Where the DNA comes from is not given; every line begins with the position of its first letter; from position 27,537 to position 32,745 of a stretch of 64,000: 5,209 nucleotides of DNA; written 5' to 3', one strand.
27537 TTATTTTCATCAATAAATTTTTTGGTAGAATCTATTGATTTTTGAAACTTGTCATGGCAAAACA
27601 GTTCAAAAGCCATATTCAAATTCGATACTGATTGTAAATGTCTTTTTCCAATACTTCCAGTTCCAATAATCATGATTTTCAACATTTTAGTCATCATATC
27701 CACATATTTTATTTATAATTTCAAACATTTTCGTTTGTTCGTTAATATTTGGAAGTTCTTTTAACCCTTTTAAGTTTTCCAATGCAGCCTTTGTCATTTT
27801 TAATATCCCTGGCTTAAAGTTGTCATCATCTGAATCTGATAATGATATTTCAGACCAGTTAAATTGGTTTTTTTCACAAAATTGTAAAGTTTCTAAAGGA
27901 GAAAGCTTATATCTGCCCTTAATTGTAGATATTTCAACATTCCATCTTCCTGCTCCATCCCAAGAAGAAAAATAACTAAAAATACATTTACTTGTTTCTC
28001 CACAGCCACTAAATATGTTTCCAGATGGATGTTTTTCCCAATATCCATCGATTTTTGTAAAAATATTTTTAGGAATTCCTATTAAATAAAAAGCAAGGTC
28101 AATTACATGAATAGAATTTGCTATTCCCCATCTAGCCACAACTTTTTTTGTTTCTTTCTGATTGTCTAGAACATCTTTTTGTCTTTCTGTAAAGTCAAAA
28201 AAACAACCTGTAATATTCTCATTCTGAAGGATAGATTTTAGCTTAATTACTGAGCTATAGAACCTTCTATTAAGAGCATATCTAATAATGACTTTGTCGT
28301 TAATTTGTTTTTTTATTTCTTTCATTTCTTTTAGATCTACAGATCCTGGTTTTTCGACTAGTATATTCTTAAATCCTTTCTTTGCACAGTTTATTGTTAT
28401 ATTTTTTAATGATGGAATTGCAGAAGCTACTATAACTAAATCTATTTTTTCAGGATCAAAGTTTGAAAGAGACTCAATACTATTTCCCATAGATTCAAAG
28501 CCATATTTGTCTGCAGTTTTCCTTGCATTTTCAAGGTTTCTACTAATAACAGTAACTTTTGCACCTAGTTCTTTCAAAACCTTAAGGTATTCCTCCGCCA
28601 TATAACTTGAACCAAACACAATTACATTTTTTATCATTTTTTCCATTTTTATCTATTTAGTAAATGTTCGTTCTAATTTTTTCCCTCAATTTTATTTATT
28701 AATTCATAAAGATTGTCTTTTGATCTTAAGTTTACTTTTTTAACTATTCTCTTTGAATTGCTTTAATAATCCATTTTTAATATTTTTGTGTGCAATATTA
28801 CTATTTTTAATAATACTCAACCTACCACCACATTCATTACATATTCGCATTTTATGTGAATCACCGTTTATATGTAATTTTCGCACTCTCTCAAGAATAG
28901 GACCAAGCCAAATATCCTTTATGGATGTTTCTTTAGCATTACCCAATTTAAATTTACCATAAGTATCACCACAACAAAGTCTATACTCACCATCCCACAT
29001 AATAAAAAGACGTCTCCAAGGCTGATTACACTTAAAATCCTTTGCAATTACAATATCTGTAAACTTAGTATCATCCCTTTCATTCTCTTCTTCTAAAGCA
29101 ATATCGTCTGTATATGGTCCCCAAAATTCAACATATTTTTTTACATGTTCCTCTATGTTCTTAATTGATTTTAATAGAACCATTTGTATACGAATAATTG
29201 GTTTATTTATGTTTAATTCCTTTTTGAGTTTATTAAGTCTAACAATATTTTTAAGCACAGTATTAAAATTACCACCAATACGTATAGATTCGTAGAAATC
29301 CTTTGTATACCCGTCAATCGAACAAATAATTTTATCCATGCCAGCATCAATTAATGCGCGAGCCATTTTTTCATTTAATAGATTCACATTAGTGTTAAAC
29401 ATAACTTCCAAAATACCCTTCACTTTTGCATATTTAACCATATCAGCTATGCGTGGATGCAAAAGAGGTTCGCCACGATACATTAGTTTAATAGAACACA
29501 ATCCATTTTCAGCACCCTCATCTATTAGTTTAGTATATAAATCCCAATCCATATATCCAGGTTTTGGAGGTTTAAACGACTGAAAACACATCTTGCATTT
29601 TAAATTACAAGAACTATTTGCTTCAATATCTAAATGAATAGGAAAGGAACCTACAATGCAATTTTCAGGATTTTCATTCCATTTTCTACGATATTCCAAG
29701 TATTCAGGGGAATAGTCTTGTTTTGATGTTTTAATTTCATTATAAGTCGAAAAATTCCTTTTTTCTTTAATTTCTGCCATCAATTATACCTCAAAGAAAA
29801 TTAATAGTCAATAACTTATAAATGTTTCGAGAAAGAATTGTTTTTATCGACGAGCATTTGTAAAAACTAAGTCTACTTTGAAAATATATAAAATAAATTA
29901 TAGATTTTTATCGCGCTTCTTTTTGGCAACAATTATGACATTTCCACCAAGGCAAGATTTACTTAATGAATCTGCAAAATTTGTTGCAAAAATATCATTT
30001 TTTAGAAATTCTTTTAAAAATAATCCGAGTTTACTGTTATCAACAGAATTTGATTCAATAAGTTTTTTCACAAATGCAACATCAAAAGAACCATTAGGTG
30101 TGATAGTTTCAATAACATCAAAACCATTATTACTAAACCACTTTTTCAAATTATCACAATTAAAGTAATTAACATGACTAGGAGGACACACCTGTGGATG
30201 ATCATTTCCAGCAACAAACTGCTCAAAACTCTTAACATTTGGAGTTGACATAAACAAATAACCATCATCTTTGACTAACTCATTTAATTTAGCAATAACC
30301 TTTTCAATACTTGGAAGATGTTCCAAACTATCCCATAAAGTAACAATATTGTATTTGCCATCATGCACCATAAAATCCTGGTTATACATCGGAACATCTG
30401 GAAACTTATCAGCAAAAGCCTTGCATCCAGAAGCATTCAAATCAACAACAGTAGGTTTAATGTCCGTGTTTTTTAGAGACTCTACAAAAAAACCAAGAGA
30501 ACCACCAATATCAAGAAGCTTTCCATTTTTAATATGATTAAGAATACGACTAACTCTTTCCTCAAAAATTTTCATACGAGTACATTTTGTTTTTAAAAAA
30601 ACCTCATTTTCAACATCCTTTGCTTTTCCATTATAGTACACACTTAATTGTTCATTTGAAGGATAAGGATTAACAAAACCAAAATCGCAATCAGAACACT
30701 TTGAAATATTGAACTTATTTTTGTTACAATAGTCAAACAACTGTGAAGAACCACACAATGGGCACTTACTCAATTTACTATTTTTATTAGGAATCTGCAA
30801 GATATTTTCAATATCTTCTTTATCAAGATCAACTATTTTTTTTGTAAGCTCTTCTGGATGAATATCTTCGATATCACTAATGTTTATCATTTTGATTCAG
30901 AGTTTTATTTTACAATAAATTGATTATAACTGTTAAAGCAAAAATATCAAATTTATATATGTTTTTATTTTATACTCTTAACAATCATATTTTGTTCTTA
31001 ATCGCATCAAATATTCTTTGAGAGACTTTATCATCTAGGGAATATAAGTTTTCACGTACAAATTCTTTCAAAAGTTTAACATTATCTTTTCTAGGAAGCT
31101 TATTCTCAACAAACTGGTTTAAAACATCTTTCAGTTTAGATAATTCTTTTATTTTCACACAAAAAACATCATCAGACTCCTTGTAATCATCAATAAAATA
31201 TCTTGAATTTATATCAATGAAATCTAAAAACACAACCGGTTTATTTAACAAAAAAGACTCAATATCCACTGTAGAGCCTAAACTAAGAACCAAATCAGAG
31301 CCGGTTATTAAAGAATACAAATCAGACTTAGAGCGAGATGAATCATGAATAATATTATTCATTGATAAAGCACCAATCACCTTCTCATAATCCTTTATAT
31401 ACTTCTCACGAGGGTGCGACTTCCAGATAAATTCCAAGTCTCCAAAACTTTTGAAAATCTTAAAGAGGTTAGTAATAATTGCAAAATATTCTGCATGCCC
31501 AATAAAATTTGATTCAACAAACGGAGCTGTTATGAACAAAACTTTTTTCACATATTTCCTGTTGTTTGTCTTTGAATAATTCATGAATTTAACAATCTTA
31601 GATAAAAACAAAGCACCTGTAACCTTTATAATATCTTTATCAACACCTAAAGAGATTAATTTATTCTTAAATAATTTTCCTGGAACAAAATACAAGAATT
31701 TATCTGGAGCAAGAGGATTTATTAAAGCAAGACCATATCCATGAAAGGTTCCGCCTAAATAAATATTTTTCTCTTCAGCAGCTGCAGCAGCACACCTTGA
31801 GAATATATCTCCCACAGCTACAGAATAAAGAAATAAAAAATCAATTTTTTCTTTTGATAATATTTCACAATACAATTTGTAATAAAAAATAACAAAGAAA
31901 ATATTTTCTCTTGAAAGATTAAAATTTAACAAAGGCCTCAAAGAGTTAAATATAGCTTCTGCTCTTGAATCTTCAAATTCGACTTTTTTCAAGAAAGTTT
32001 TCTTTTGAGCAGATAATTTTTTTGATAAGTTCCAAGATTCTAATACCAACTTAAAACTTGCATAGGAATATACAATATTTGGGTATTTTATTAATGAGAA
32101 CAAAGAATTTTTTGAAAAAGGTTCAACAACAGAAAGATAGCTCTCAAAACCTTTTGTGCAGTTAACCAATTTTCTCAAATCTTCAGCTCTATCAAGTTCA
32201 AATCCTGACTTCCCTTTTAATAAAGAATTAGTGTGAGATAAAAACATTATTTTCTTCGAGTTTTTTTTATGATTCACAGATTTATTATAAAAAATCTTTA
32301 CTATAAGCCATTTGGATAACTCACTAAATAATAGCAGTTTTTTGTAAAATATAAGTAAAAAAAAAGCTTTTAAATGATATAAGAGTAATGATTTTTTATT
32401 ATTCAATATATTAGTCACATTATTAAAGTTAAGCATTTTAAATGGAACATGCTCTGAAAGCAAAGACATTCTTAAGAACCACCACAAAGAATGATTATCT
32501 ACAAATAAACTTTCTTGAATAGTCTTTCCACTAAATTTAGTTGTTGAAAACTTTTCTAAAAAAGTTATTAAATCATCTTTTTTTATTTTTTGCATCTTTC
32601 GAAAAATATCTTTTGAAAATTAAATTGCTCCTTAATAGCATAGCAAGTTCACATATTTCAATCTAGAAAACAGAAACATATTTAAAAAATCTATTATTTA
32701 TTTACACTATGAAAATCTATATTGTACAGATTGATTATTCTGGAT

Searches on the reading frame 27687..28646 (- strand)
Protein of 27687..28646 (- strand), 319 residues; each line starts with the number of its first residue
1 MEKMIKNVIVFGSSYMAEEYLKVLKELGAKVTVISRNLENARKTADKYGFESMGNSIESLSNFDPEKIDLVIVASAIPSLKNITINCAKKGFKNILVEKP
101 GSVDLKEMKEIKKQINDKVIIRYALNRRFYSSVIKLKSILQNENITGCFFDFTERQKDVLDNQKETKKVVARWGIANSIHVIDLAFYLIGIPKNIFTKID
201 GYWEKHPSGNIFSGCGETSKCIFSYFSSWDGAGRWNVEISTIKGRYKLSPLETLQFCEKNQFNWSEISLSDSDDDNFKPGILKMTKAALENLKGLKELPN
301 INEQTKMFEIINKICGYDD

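Call 8: search_protein_families(library=pfam, proteins=[window:27687-28646:-])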
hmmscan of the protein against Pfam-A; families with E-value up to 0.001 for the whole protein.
window:27687-28646:- (319 aa): 4 families
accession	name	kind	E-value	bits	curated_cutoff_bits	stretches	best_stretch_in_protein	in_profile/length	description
PF01408.29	GFO_IDH_MocA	-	2.7e-11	44.6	24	1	7-115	2-109/120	Oxidoreductase family, NAD-binding Rossmann fold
PF13241.12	NAD_binding_7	-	8.1e-05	23.6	22.1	1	6-89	8-83/104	Putative NAD(P)-binding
PF01488.26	Shikimate_DH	-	8.4e-05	23.1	24.3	1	6-78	13-86/138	Shikimate / quinate 5-dehydrogenase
PF00070.33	Pyr_redox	-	0.00047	21.1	22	1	7-41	1-35/82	Pyridine nucleotide-disulphide oxidoreductase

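Call 51: search_protein_families(library=ncbifam, proteins=[window:27687-28646:-], max_evalue=0.00001)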
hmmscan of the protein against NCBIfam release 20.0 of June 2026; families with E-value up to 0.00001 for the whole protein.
window:27687-28646:- (319 aa): 4 families
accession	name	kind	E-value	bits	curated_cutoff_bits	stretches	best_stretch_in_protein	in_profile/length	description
TIGR04380.1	myo_inos_iolG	equivalog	9.8e-10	37.8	355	1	28-197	26-194/330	inositol 2-dehydrogenase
NF052479.1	LevoglcsnDh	equivalog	2e-08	33.4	650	1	28-208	36-221/386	levoglucosan dehydrogenase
NF052679.1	InsChiInosDhIolG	equivalog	6.9e-07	28.6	540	1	10-188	7-184/343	bifunctional inositol 2-dehydrogenase/D-chiro-inositol 1-dehydrogenase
NF008607.0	PRK11579.1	subfamily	4.6e-06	25.9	330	1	55-198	52-198/346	oxidoreductase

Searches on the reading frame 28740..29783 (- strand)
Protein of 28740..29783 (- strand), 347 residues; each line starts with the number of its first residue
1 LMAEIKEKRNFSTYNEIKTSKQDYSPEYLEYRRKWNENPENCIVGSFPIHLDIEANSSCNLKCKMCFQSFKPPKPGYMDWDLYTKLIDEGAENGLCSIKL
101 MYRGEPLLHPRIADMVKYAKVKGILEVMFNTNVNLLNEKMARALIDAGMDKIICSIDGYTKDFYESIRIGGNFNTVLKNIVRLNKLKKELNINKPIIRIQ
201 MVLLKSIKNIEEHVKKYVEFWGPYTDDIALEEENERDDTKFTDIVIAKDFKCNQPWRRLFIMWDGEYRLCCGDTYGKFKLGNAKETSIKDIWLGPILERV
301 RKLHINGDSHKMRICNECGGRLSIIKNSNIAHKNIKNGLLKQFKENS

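Call 8: search_protein_families(library=pfam, proteins=[window:28740-29783:-])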
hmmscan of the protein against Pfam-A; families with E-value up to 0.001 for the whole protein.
window:28740-29783:- (347 aa): 2 families
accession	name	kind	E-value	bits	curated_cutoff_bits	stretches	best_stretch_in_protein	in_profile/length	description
PF04055.27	Radical_SAM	-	6.9e-19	69.1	29.5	1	58-187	6-140/166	Radical SAM superfamily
PF13186.11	SPASM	-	4.4e-13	49.7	21.5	1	252-318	1-66/67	Iron-sulfur cluster-binding domain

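Call 51: search_protein_families(library=ncbifam, proteins=[window:28740-29783:-], max_evalue=0.00001)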
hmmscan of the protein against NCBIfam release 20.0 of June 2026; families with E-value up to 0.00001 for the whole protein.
window:28740-29783:- (347 aa): 35 families (the best 25 are shown)
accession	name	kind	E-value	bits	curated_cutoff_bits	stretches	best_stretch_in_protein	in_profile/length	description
TIGR04317.1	W_rSAM_matur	equivalog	4.9e-37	127.8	380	1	51-215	6-169/349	tungsten cofactor oxidoreductase radical SAM maturase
TIGR04311.1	rSAM_Geo_metal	subfamily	2.7e-22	79.4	400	1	47-206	1-162/423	radical SAM/SPASM family putative metalloenzyme maturase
NF033640.1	N_Twi_rSAM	subfamily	1.2e-20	74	170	2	249-319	2-70/398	twitch domain-containing radical SAM protein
TIGR04321.1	spiroSPASM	subfamily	6.1e-20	71.4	250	1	6-318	192-502/510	spiro-SPASM protein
NF001199.0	PRK00164.2-1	equivalog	1.8e-16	60.2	231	1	51-220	14-174/308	GTP 3',8-cyclase MoaA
TIGR04545.1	rSAM_ahbD_hemeb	equivalog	1.9e-16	60.5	500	1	54-212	5-163/339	heme b synthase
TIGR04251.1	SCM_rSAM_ScmF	equivalog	8.8e-16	58.2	400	1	57-187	12-145/353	SynChlorMet cassette radical SAM/SPASM protein ScmF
TIGR02666.1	moaA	equivalog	9.8e-16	57.6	284.05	1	57-194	18-162/336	GTP 3',8-cyclase MoaA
TIGR02668.1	moaA_archaeal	equivalog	2.2e-15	56.4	325.25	1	51-220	12-172/303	GTP 3',8-cyclase MoaA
TIGR04055.1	rSAM_NirJ2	equivalog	5.2e-15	55.8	500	1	56-185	7-135/326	putative heme d1 biosynthesis radical SAM protein NirJ2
TIGR04053.2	TIGR04053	equivalog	9.5e-15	54.7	395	1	53-210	12-172/366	TIGR04053 family radical SAM/SPASM domain-containing protein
NF050035.1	rSAM_WgK_link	exception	4e-14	52.4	650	1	46-186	6-146/367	radical SAM/SPASM peptide maturase WgkB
TIGR04054.1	rSAM_NirJ1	equivalog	1.2e-13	50.5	650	1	27-207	15-193/387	putative heme d1 biosynthesis radical SAM protein NirJ1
TIGR04546.1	rSAM_ahbC_deAc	equivalog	4.2e-13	48.9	650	1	57-182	47-171/390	12,18-didecarboxysiroheme deacetylase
NF045574.1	sacti_mat_StsB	exception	6.6e-13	48.3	625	1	58-194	105-239/466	StsB family radical SAM/SPASM domain sactipeptide maturase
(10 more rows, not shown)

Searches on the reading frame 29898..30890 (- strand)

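Call 8: search_protein_families(library=pfam, proteins=[window:29898-30890:-])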
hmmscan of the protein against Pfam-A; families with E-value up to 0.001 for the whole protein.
window:29898-30890:- (330 aa): 4 families
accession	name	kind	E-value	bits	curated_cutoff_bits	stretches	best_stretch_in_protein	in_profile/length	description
PF13489.12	Methyltransf_23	-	5.3e-22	78.7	27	1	111-261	11-163/164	Methyltransferase domain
PF08241.18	Methyltransf_11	-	4e-06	27.8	21.2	1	126-214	1-95/95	Methyltransferase domain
PF08242.18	Methyltransf_12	-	8.2e-06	26.9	30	1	126-212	1-98/98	Methyltransferase domain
PF13649.12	Methyltransf_25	-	0.0006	20.9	27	0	126-210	2-97/97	Methyltransferase domain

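Call 51: search_protein_families(library=ncbifam, proteins=[window:29898-30890:-], max_evalue=0.00001)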
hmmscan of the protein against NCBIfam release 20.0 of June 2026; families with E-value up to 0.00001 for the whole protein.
window:29898-30890:- (330 aa): 1 family
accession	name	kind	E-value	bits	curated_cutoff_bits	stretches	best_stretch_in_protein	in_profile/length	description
TIGR01983.1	UbiG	equivalog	9.7e-11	41.4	102.95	1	104-261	28-204/228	bifunctional 2-polyprenyl-6-hydroxyphenol methylase/3-demethylubiquinol 3-O-methyltransferase UbiG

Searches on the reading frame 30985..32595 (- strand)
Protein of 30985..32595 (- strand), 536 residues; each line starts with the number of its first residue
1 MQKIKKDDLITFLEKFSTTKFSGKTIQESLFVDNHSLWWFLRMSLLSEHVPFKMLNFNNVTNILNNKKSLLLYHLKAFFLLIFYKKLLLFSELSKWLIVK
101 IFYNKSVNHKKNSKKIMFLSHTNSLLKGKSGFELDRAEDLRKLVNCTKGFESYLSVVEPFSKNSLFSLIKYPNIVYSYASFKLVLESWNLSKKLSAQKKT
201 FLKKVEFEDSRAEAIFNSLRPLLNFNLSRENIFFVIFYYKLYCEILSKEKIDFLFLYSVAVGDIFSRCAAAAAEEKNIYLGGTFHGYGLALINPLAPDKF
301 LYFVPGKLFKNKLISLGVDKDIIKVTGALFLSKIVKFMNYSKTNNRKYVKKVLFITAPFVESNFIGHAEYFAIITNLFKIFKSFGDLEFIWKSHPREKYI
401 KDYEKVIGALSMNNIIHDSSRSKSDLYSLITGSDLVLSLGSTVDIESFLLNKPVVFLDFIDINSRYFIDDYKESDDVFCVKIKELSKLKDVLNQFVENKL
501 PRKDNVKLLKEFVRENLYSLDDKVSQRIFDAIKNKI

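Call 8: search_protein_families(library=pfam, proteins=[window:30985-32595:-])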
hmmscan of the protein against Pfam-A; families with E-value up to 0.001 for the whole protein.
window:30985-32595:- (536 aa): 1 family
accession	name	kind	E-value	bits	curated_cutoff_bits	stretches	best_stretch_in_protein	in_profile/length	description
PF02350.25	Epimerase_2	-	5.9e-06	25.8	30.6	1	301-457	125-284/347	UDP-N-acetylglucosamine 2-epimerase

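Call 32: search_protein_families(library=pfam, proteins=[window:30985-32595:-], max_evalue=0.01)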
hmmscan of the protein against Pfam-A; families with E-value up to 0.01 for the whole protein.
window:30985-32595:- (536 aa): 1 family
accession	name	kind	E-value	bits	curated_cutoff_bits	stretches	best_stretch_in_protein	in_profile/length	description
PF02350.25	Epimerase_2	-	5.9e-06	25.8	30.6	1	301-457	125-284/347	UDP-N-acetylglucosamine 2-epimerase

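Call 51: search_protein_families(library=ncbifam, proteins=[window:30985-32595:-], max_evalue=0.00001)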
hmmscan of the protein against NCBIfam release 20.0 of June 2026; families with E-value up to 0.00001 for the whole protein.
window:30985-32595:- (536 aa): 2 families
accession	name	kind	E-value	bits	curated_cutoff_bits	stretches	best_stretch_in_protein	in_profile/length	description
NF046086.1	BFO_1060_trans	domain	1.6e-14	53.9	200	1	372-534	206-362/365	BFO_1060 family glycosyltransferase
TIGR04396.2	surf_polysacc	subfamily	3.5e-10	39.6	125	1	373-534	210-361/427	surface carbohydrate biosynthesis protein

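Call 53: search_solved_structures(query=window:30985-32595:-, max_evalue=1)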
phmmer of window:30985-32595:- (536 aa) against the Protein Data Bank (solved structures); distinct sequences matched with E-value up to 1: 0.
